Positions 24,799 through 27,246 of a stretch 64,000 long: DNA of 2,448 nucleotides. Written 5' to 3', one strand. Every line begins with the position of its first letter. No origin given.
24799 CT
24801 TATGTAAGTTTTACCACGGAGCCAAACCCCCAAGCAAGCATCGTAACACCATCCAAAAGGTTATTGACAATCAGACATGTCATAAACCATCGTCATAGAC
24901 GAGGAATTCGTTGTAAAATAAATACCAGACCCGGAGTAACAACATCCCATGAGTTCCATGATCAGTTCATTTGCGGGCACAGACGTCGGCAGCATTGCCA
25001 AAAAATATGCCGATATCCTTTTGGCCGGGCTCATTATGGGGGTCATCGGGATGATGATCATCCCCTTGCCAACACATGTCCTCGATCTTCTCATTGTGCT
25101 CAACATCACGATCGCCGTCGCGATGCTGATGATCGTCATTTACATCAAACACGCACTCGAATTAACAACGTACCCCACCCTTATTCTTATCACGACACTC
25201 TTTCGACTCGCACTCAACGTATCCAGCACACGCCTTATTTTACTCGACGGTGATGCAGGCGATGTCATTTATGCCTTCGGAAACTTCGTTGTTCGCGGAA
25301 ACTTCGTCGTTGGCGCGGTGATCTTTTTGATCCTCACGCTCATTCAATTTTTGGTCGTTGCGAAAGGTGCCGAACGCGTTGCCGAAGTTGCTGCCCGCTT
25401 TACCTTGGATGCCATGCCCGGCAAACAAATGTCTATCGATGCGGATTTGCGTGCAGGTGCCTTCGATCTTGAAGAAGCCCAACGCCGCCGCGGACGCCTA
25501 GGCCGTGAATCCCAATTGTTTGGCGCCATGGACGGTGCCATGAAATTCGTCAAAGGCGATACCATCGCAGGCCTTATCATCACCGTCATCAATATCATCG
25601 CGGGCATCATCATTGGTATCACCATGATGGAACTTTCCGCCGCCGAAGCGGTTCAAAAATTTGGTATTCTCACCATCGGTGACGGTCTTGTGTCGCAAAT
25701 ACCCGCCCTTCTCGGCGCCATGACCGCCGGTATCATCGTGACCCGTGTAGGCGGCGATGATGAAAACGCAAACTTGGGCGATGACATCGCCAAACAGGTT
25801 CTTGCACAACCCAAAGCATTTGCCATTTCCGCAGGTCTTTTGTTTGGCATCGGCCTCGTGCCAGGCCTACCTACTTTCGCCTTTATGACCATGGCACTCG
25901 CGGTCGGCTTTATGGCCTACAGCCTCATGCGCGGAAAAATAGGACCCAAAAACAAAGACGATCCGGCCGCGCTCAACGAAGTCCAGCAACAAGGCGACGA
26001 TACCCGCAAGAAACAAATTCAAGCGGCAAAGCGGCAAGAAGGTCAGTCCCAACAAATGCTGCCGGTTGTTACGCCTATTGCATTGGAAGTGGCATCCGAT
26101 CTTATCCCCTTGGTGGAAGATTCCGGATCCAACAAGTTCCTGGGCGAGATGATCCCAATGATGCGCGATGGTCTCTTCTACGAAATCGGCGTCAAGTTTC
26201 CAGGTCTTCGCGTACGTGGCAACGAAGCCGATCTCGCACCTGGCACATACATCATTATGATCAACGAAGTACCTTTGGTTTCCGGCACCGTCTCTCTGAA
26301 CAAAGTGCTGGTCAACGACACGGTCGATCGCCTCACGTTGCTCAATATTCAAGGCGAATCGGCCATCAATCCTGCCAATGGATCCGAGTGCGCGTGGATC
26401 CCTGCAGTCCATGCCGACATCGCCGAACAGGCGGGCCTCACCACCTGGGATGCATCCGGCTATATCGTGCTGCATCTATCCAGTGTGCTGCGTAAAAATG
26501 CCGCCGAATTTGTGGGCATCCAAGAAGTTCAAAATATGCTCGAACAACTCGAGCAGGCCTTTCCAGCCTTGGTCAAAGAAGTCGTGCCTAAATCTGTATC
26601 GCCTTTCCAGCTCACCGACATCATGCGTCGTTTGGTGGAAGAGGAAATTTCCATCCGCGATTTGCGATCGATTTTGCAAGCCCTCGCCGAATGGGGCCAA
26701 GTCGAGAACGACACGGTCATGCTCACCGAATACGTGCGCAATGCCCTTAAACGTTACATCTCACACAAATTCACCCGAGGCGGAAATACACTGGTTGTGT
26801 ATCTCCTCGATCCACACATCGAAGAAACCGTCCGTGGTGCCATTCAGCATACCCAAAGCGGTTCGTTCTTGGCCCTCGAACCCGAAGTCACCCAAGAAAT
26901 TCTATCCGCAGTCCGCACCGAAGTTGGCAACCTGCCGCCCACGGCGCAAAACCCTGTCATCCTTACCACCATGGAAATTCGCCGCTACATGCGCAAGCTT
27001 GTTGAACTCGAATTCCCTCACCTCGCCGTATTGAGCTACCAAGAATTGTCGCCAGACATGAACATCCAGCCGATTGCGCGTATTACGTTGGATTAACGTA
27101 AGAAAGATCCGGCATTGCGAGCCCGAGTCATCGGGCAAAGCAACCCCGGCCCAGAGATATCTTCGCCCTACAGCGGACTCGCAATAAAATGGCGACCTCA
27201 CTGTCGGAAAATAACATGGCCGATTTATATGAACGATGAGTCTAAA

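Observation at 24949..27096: Solitary non-flagellar T3SS export-gate gene (sctV) with no other sct genes in the flanking ~20 kb, next to PP2C phosphatase and flotillin genes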

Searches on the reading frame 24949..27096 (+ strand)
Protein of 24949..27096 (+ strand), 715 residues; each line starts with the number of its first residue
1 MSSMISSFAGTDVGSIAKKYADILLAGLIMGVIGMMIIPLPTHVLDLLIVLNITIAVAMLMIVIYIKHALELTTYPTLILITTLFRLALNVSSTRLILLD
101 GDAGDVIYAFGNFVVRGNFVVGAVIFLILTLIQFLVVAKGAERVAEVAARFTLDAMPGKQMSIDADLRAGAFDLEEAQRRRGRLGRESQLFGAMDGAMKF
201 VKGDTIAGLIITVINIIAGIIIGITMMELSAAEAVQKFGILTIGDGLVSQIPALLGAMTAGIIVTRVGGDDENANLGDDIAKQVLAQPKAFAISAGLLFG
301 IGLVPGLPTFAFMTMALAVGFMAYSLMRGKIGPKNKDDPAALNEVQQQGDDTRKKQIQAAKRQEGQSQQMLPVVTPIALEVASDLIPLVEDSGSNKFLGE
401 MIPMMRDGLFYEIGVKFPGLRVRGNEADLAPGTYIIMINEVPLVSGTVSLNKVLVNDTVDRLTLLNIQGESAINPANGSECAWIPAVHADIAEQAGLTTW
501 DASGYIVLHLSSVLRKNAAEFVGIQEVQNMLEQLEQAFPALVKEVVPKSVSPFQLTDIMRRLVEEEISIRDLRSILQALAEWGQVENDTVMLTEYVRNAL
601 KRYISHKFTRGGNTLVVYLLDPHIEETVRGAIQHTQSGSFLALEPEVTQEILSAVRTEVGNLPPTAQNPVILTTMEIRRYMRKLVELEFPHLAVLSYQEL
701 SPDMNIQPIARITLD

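Call 5: search_protein_families(library=pfam, proteins=[window:24949-27096:+])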
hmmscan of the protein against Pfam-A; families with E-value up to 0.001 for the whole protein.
window:24949-27096:+ (715 aa): 1 family
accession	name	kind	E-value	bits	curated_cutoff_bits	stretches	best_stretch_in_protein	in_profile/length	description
PF00771.25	FHIPEP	-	4.1e-234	779.4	29.1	1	32-704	1-656/657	FHIPEP family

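Call 6: search_protein_families(library=ncbifam, proteins=[window:24949-27096:+])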
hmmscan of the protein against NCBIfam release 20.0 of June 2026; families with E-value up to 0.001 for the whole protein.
window:24949-27096:+ (715 aa): 5 families
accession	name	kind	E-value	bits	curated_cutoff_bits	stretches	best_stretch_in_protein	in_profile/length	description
TIGR01399.1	hrcV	equivalog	1.1e-250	833.8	692.25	1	20-712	2-677/677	type III secretion system export apparatus subunit SctV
TIGR01398.1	FlhA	equivalog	4.1e-202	673.1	772.1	1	22-711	3-677/678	flagellar biosynthesis protein FlhA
NF011865.0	PRK15337.1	equivalog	1.4e-201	671.5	800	1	22-710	14-684/686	EscV/YscV/HrcV family type III secretion system export apparatus protein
NF009363.0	PRK12720.1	equivalog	2.2e-193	644.4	993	1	17-714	13-673/683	EscV/YscV/HrcV family type III secretion system export apparatus protein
NF004571.0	PRK05910.1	equivalog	1.1e-86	291.6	670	2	30-329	17-307/584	type III secretion system protein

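Call 11: find_homologous_proteins(query=window:24949-27093:+)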
Query window:24949-27093:+ (715 aa): 8000 proteins with E <= 0.001 among 8000 candidates; the best 120 are listed.
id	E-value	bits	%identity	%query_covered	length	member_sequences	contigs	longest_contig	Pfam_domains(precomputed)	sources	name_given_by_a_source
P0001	0.0e+0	1536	100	100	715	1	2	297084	PF00771.26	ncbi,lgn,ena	-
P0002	0.0e+0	1299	83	100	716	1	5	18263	PF00771.26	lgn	-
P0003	0.0e+0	1293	83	100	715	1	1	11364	PF00771.26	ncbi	-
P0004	0.0e+0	1289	83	100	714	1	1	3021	PF00771.26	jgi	jgi:type III secretion protein V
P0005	0.0e+0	1288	83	100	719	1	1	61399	PF00771.26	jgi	jgi:type III secretion protein V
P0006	0.0e+0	1282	82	100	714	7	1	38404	PF00771.26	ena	-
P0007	0.0e+0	1279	82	100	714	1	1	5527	PF00771.26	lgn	-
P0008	0.0e+0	1276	82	100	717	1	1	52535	PF00771.26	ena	-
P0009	0.0e+0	1267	83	98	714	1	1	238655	PF00771.26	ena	-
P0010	0.0e+0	1267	81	100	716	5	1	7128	PF00771.26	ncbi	-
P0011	0.0e+0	1265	83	98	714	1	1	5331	PF00771.26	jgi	jgi:type III secretion protein V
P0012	0.0e+0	1264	81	100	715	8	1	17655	PF00771.26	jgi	jgi:type III secretion protein V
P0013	0.0e+0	1263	81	100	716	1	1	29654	PF00771.26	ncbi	-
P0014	0.0e+0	1262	81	100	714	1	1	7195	PF00771.26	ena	-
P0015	0.0e+0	1262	82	100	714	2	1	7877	PF00771.26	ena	-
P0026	0.0e+0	1257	80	100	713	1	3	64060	PF00771.26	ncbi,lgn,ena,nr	ncbi:MAG: EscV/YscV/HrcV family type III secretion system export apparatus protein [Myxococcales bac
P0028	0.0e+0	1255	79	100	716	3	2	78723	PF00771.26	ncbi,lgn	ncbi:MAG: type III secretion system export apparatus subunit SctV [Myxococcota bacterium]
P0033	0.0e+0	1252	81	100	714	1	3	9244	PF00771.26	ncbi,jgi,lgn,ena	-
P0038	0.0e+0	1250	80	100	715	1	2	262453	PF00771.26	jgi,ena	-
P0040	0.0e+0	1249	82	98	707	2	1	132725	PF00771.26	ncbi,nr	ncbi:MAG: type III secretion system export apparatus subunit SctV [Deltaproteobacteria bacterium]|nr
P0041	0.0e+0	1248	79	100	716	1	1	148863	PF00771.26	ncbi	ncbi:MAG: type III secretion system export apparatus subunit SctV [Myxococcota bacterium]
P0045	0.0e+0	1241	81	98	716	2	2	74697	PF00771.26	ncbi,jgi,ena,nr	ncbi:MAG: EscV/YscV/HrcV family type III secretion system export apparatus protein [Deltaproteobacte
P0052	0.0e+0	1236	80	98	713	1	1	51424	PF00771.26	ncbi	-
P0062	0.0e+0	1221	78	100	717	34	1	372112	PF00771.26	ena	-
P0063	0.0e+0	1219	77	100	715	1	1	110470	PF00771.26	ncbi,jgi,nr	ncbi:MAG: type III secretion system export apparatus subunit SctV [Myxococcota bacterium]|nr:type II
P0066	0.0e+0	1200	78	100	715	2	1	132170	PF00771.26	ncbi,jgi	jgi:type III secretion protein V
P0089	0.0e+0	1122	73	100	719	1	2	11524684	PF00771.26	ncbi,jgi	ncbi:MAG: type III secretion system export apparatus subunit SctV [Deltaproteobacteria bacterium]|jg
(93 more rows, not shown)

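Call 12: find_encoding_contigs(protein=P0001, flank=10000, max_places=4)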
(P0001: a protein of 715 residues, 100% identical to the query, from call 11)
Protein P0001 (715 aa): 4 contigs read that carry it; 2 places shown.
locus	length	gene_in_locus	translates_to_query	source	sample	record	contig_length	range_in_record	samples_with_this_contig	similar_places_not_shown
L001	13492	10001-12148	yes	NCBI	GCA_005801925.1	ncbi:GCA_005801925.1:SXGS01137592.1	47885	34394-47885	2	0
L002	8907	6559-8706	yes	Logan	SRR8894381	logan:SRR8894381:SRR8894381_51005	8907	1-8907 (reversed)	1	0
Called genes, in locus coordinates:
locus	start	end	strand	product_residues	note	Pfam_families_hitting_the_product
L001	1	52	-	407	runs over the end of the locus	PF00083:Sugar_tr, PF07690:MFS_1, PF12832:MFS_1_like, PF13347:MFS_2, PF07690:MFS_1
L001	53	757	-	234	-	PF04055:Radical_SAM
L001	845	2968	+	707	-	PF00877:NLPC_P60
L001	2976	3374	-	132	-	-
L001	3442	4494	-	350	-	PF00730:HhH-GPD, PF00633:HHH (weak), PF14815:NUDIX_4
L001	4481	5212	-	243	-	PF00005:ABC_tran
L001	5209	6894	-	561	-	PF03109:ABC1, PF27536:UbiB_helical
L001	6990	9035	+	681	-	PF01145:Band_7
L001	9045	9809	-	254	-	PF13672:PP2C_2, PF00481:PP2C (weak)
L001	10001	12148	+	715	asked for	PF00771:FHIPEP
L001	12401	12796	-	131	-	PF00380:Ribosomal_S9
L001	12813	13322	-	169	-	PF00572:Ribosomal_L13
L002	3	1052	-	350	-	PF00730:HhH-GPD, PF00633:HHH (weak), PF14815:NUDIX_4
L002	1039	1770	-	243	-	PF00005:ABC_tran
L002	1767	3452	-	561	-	PF03109:ABC1, PF27536:UbiB_helical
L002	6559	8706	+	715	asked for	PF00771:FHIPEP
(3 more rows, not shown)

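Call 14: find_encoding_contigs(protein=P0089, flank=10000, max_places=2)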
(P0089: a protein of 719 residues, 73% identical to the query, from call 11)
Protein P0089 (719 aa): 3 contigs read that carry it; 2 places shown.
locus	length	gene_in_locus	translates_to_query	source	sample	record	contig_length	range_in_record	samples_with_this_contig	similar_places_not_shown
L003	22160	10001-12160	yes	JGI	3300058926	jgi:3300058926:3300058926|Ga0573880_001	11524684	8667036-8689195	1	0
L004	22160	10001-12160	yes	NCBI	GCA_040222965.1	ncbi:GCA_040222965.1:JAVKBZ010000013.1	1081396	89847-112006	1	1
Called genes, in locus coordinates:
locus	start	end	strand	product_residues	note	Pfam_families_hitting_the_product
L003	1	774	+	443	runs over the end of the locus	-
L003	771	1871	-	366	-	PF00561:Abhydrolase_1 (weak), PF12146:Hydrolase_4 (faint)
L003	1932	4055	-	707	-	PF07715:Plug, PF00593:TonB_dep_Rec_b-barrel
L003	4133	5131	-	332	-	-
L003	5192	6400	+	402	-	PF01312:Bac_export_2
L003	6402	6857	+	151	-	-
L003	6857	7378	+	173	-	PF13432:TPR_16 (faint), PF00515:TPR_1 (faint), PF07719:TPR_2 (faint), PF13424:TPR_12 (faint), PF13431:TPR_17 (faint), PF13181:TPR_8 (faint), PF13374:TPR_10 (faint), PF13428:TPR_14 (faint), +3 more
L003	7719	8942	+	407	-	-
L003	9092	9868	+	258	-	PF13431:TPR_17 (faint), PF07719:TPR_2 (faint), PF13181:TPR_8 (faint), PF13428:TPR_14 (faint), PF13432:TPR_16 (faint), PF14559:TPR_19 (faint), PF00515:TPR_1 (faint), PF13371:TPR_9, +1 more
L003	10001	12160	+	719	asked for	PF00771:FHIPEP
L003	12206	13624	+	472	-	-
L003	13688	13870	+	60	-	-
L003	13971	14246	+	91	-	-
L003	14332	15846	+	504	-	PF02557:VanY (weak)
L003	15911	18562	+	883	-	PF01411:tRNA-synt_2c, PF07973:tRNA_SAD, PF02272:DHHA1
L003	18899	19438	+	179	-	-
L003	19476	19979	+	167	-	-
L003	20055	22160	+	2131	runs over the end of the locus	PF07238:PilZ (weak), PF00012:HSP70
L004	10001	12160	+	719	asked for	PF00771:FHIPEP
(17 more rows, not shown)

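Call 15: find_encoding_contigs(protein=P0062, flank=10000, max_places=2)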
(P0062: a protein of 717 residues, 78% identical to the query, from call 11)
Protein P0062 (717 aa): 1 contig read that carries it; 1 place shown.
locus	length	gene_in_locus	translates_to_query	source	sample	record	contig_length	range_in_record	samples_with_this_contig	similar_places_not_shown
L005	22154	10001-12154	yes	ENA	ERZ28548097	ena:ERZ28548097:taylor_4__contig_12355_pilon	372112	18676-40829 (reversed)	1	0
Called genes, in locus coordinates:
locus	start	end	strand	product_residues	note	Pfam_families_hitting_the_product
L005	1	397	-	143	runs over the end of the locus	PF00933:Glyco_hydro_3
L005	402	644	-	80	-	PF01551:Peptidase_M23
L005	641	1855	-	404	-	PF19425:Csd3_N2, PF01551:Peptidase_M23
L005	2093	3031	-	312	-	PF17517:IgGFc_binding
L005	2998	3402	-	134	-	PF17517:IgGFc_binding (weak)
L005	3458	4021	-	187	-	-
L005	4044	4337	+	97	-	PF01118:Semialdhyde_dh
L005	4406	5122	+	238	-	PF02774:Semialdhyde_dhC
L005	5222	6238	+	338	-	-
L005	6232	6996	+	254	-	-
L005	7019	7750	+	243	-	PF01416:PseudoU_synth_1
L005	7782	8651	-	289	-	PF00140:Sigma70_r1_2 (weak), PF04542:Sigma70_r2, PF04545:Sigma70_r4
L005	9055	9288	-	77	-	-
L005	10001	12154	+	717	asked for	PF00771:FHIPEP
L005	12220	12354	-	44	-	PF11154:DUF2934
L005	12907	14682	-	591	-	PF13948:DUF4215 (weak)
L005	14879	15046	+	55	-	-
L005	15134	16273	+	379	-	PF03435:Sacchrp_dh_NADP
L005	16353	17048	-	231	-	PF04389:Peptidase_M28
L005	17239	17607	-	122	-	-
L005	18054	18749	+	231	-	PF01914:MarC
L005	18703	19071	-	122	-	PF02537:CRCB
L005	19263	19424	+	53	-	-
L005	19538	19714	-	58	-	-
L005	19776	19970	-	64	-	-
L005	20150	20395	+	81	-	-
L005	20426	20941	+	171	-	PF02350:Epimerase_2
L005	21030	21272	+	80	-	-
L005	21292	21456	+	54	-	-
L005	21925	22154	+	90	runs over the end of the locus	-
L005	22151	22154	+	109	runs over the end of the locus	PF03102:NeuB (weak)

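Call 16: find_related_loci(query=window:24949-27093:+, collection=genome_contigs, flank=10000)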
Query window:24949-27093:+ (715 aa) in genome_contigs; peptide patterns used: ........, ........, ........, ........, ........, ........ (x = any residue, [..] = any of these).
600 stretches matched a pattern (row limit reached: there are more); 600 encode a relative of the query (tblastn E <= 1e-3); the best 80 are kept; 80 distinct loci.
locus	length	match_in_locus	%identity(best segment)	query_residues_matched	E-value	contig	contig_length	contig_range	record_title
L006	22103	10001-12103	59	15-714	0e+0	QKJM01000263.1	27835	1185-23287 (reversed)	MAG: Archangium sp. isolate SZUA-606 scaffold_3745, whole genome shotgun sequence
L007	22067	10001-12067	48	19-713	0e+0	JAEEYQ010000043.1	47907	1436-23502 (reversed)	MAG: Lentisphaeria bacterium isolate Tb.RUG.64 k141_6420690_flag=1_multi=15.1140_len=47907, whole genome shotgun sequenc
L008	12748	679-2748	48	21-714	0e+0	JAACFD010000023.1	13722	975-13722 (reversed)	MAG: Chlamydiales bacterium isolate bin.18 scaffold_2765, whole genome shotgun sequence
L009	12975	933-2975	50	17-713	0e+0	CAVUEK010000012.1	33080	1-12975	MAG: uncultured delta proteobacterium isolate MFD04944.bin.3.210 genome assembly, contig: contig_49200, whole genome sho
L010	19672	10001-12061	48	13-714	0e+0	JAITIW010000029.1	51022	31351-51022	MAG: Puniceicoccales bacterium isolate Pcl387_bin136 k119_1798375, whole genome shotgun sequence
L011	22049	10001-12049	46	16-714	0e+0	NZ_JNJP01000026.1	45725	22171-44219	Bilophila wadsworthia ATCC 49260 T370DRAFT_scaffold00025.25_C, whole genome shotgun sequence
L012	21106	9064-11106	47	17-712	0e+0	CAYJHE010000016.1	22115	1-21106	MAG TPA_asm: uncultured Desulfovibrionaceae bacterium isolate ERP123703_co1_80 genome assembly, contig: NODE_2423_length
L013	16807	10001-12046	47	22-714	0e+0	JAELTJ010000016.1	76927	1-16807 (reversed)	Achromobacter sp. ASV32 NODE_16_length_76927_cov_15.440143, whole genome shotgun sequence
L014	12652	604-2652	51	19-714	0e+0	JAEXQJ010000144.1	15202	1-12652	MAG: Proteobacteria bacterium isolate OH_HBrB_216 k127_1840862, whole genome shotgun sequence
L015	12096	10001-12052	47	19-714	0e+0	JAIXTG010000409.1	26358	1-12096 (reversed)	MAG: Oxalobacteraceae bacterium isolate C8_MAG_00032 pond_C8_MAG_00032_000000000027, whole genome shotgun sequence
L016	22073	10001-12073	46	16-715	0e+0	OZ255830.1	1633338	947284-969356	MAG: Alphaproteobacteria bacterium isolate efcd4779-ec1b-4db1-9cd4-90ea4d8595b9 genome assembly, chromosome: 1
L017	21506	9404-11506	48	5-715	0e+0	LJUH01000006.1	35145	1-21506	MAG: Chlamydiae bacterium SM23_39 WORSMTZ_1317, whole genome shotgun sequence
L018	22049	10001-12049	46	22-714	0e+0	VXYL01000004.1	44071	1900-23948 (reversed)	MAG: Gammaproteobacteria bacterium isolate SB0670_bin_10 NODE_489_length_44071_cov_13.184456, whole genome shotgun seque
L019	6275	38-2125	46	17-714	0e+0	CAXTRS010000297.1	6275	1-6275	MAG TPA_asm: uncultured Chthoniobacterales bacterium isolate public_SRR14721930_metawrap_bin.1 genome assembly, contig:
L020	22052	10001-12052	46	21-714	1e-180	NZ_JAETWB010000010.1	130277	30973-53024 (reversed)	Belnapia arida strain T18 NODE_10_length_130277_cov_239.313817, whole genome shotgun sequence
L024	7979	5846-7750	44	21-714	2e-160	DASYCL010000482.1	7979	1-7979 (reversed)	MAG TPA_asm: Polyangiaceae bacterium isolate SMAG_U4932 k141_217061, whole genome shotgun sequence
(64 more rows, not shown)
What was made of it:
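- Tried and rejected: Scan of the species-representative genome collection with SctV (call 16).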

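Call 22: search_solved_structures(query=window:24949-27093:+, max_evalue=1e-10)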
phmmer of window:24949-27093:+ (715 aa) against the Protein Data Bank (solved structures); distinct sequences matched with E-value up to 1e-10: 24.
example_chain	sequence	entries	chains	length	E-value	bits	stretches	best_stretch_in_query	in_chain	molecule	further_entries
7alw_A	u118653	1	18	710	2.8e-201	673.8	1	21-714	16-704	Low calcium response protein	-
7awa_A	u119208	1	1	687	2.3e-123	416.3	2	20-321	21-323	Secretion system apparatus protein SsaV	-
36hw_A2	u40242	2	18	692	9.8e-120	404.4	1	25-711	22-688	Flagellar biosynthesis protein FlhA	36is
7amy_A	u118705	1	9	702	4.4e-108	365.9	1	28-709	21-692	Flagellar biosynthesis protein FlhA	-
12dv_B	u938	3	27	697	8.9e-108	364.8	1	21-709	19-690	Flagellar biosynthesis protein FlhA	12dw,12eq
6wa6_A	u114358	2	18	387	3.7e-93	316.5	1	372-713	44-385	Low calcium response locus protein D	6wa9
7qij_AA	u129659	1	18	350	4.2e-79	270.1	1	370-714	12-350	Low calcium response locus protein D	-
3mix_A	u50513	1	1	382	2.6e-51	178.3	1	349-711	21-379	Flagellar biosynthesis protein flhA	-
2x49_A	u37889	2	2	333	1.6e-46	162.4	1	399-709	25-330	INVASION PROTEIN INVA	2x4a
4a5p_A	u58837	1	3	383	6.4e-42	147.3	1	381-706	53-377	PROTEIN MXIA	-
7k08_A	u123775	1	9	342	5e-41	144.3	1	492-709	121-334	Translocator EscV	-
7osl_A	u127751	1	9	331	5.2e-41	144.3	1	492-709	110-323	Translocator EscV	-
6ai3_A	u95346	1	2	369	7.6e-35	123.9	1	376-711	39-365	Flagellar biosynthesis protein FlhA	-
6ai2_A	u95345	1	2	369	1.5e-34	122.9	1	376-711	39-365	Flagellar biosynthesis protein FlhA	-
7ctn_A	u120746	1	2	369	1.9e-34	122.5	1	376-711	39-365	Flagellar biosynthesis protein FlhA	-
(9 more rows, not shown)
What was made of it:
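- YscV scores 674 bits against 404 for FlhA among solved structures (call 22).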
